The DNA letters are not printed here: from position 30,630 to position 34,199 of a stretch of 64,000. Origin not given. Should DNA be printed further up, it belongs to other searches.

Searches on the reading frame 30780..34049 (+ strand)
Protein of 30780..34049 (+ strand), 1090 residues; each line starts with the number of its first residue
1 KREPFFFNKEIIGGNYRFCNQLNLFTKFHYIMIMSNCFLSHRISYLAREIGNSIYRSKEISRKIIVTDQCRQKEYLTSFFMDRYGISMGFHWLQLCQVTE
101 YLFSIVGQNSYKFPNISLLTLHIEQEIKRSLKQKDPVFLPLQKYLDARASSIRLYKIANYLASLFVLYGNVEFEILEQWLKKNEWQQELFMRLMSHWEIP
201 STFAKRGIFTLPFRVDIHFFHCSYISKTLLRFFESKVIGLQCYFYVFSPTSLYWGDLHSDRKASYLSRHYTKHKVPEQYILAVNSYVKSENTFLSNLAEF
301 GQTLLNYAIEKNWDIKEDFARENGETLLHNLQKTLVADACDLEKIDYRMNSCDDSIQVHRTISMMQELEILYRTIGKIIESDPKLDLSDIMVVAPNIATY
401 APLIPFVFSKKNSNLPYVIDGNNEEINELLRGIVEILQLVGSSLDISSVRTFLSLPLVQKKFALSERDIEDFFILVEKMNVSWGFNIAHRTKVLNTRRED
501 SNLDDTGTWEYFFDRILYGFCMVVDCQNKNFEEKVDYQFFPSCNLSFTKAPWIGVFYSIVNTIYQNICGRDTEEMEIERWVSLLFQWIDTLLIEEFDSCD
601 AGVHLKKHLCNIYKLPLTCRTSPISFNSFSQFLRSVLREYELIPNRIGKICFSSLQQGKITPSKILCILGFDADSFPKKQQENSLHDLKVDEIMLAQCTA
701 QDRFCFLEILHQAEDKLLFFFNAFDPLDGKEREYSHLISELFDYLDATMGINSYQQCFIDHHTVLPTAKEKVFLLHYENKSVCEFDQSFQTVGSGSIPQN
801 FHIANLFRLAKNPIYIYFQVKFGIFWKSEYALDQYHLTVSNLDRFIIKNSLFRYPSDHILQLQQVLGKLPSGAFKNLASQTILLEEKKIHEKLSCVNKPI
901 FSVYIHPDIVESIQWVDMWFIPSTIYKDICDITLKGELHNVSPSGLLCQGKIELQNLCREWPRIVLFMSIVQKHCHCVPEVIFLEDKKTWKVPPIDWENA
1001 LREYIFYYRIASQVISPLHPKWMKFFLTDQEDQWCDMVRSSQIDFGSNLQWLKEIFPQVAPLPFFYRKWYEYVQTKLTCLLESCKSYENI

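Call 31: search_protein_families(library=pfam, proteins=[window:30780-34049:+], max_evalue=0.00001)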
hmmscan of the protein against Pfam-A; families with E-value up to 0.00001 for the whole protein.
window:30780-34049:+ (1090 aa): 2 families
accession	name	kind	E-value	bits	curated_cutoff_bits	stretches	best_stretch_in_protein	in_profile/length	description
PF04257.20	Exonuc_V_gamma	-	2.9e-20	73.1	25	1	39-335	5-311/314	Exodeoxyribonuclease V, gamma subunit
PF17946.7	RecC_C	-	1.3e-07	32.1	22.6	1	800-1022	3-193/202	RecC C-terminal domain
